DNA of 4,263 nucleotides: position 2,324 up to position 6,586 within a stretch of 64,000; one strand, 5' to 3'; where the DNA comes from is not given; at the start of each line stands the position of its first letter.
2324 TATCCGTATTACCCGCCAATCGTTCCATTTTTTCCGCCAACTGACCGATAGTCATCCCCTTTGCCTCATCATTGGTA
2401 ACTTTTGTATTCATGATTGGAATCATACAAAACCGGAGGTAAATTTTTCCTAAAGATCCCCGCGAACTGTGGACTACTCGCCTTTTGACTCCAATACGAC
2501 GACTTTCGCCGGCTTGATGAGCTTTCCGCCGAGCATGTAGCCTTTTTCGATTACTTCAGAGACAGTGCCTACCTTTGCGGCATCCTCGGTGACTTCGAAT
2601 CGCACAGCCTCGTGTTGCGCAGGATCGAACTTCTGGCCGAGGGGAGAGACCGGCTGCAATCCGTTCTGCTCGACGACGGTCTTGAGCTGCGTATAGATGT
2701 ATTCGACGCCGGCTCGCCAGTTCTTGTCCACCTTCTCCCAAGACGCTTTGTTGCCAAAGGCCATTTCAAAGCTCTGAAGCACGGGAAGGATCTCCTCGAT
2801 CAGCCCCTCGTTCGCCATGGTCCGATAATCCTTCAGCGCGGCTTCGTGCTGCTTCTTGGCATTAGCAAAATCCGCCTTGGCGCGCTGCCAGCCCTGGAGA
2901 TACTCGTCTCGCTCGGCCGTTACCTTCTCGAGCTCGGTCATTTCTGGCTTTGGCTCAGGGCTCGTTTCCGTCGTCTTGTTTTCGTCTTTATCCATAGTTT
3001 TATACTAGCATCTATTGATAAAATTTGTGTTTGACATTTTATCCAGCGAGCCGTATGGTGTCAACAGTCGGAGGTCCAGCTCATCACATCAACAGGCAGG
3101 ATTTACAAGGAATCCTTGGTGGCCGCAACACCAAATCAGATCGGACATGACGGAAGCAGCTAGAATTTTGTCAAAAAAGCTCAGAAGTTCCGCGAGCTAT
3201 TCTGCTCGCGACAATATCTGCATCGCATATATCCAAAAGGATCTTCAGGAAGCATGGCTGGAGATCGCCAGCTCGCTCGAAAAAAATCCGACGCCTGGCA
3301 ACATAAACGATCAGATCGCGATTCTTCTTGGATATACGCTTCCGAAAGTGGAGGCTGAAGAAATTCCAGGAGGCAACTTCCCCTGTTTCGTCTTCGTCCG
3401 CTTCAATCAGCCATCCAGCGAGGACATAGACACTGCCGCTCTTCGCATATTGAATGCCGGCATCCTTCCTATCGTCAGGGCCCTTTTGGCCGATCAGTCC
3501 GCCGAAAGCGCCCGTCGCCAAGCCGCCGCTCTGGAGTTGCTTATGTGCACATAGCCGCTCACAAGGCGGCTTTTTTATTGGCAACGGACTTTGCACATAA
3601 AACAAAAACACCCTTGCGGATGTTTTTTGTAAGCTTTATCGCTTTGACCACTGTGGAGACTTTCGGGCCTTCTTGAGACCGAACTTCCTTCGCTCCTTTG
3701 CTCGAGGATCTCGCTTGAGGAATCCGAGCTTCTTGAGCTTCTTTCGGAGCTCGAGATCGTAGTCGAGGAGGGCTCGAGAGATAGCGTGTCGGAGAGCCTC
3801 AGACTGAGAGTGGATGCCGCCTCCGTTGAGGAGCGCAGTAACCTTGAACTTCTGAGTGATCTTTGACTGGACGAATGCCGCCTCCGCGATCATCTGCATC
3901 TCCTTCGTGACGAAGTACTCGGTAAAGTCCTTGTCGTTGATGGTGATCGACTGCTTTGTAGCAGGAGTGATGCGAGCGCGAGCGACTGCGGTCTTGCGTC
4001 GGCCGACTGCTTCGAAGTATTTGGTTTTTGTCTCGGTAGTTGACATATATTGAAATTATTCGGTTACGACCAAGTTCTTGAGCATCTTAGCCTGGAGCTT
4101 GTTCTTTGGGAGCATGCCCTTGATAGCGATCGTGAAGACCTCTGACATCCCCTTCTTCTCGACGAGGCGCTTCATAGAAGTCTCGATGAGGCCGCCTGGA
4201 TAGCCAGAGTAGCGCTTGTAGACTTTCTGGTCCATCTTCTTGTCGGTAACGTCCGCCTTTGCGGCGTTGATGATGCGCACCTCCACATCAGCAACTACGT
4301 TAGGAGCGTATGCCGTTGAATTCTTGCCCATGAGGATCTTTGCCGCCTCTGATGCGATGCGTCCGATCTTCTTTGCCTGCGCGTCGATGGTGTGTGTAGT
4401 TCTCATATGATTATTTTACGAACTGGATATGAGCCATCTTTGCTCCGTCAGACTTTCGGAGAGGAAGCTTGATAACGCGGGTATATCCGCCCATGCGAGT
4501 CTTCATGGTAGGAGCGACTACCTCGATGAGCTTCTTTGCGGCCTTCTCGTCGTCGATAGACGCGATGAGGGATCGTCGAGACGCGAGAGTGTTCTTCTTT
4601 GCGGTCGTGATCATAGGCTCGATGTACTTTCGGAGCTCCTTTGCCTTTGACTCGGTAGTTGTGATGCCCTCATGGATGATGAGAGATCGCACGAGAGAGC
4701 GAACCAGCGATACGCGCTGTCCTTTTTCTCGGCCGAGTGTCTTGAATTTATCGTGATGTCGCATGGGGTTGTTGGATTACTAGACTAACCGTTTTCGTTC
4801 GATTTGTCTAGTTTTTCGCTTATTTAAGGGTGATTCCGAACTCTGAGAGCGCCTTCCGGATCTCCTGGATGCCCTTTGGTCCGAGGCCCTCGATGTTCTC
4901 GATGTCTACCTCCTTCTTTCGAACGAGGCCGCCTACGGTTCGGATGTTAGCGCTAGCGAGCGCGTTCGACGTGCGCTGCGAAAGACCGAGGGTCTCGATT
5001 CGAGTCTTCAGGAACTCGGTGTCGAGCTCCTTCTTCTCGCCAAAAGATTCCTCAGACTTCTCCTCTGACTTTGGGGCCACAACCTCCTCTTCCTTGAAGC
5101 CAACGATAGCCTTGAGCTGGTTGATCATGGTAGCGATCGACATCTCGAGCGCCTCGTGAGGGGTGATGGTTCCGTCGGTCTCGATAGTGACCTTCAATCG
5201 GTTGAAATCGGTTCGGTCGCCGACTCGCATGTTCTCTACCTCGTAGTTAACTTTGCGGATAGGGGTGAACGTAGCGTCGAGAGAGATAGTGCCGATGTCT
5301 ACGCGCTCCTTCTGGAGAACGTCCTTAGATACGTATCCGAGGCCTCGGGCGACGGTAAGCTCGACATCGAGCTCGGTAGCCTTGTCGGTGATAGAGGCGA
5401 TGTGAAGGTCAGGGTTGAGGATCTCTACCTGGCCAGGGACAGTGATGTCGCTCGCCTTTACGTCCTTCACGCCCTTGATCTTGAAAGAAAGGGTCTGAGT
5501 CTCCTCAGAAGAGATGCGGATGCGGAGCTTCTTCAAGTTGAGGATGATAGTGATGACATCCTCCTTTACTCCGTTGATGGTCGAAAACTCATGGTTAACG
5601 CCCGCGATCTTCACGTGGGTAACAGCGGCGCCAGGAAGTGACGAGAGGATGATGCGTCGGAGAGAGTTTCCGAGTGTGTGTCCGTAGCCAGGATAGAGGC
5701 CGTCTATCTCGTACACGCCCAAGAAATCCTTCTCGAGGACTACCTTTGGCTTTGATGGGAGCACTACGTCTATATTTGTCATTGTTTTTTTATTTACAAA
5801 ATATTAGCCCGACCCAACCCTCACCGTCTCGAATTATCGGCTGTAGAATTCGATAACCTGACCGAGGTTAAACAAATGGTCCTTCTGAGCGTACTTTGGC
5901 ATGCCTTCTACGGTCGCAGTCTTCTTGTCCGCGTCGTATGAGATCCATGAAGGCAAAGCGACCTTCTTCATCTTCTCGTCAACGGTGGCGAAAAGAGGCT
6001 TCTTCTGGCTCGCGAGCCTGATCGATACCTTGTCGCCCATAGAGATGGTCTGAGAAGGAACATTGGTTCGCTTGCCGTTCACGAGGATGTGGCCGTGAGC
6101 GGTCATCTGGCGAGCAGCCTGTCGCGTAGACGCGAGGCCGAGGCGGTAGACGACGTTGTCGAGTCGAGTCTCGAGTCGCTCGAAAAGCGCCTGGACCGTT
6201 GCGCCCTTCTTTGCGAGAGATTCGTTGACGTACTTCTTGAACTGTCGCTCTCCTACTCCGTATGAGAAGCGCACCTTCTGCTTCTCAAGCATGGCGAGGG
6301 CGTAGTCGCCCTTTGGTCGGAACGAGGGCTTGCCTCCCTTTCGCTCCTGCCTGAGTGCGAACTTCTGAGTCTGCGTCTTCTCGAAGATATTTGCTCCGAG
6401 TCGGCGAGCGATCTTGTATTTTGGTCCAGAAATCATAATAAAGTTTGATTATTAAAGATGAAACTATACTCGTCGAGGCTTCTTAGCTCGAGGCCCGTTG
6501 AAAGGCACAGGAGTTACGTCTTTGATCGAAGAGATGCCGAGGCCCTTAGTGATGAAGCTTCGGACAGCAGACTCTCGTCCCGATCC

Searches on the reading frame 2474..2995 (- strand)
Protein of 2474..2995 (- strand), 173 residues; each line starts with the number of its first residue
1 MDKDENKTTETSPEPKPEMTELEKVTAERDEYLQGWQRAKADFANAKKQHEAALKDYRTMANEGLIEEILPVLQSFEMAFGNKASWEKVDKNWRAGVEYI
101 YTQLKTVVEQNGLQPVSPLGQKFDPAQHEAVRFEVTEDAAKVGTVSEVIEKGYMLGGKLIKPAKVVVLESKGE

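Call 65: search_protein_families(library=pfam, proteins=[window:2474-2995:-])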
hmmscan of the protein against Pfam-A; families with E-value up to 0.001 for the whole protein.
window:2474-2995:- (173 aa): 1 family
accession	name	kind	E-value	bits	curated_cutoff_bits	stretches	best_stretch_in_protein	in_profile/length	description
PF01025.24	GrpE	-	8.6e-38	130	25.8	1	4-168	5-164/165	GrpE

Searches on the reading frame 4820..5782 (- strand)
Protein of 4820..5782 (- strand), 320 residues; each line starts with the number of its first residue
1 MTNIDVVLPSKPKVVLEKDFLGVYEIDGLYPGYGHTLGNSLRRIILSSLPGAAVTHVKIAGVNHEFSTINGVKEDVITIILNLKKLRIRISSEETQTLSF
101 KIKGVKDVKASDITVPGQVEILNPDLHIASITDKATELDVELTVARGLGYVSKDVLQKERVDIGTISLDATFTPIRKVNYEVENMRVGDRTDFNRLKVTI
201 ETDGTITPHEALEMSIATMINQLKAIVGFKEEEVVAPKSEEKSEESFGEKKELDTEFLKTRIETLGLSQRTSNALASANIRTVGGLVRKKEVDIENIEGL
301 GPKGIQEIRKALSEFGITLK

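Call 65: search_protein_families(library=pfam, proteins=[window:4820-5782:-])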
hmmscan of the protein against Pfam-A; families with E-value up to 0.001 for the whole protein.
window:4820-5782:- (320 aa): 4 families
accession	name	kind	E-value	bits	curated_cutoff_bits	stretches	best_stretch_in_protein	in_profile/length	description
PF01000.31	RNA_pol_A_bac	-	1.7e-29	102.9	33.9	1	57-173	1-119/119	RNA polymerase Rpb3/RpoA insert domain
PF01193.29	RNA_pol_L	-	1.5e-21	76.3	24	1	31-223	5-74/74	RNA polymerase Rpb3/Rpb11 dimerisation domain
PF03118.21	RNA_pol_A_CTD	-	4.6e-16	58.7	23.8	1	250-314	3-67/67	Bacterial RNA polymerase, alpha chain C terminal domain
PF13656.11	RNA_pol_L_2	-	2.5e-05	24.3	27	0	194-225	40-71/75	RNA polymerase Rpb3/Rpb11 dimerisation domain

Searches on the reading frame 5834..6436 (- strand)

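Call 65: search_protein_families(library=pfam, proteins=[window:5834-6436:-])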
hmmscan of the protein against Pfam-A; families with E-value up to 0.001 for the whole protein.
window:5834-6436:- (200 aa): 2 families
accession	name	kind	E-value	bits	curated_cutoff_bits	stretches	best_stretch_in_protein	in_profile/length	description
PF01479.30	S4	-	9.8e-16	57.7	22.8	1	91-137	2-48/48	S4 domain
PF00163.24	Ribosomal_S4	-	4.6e-15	56.5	23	1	4-89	4-95/95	Ribosomal protein S4/S9 N-terminal domain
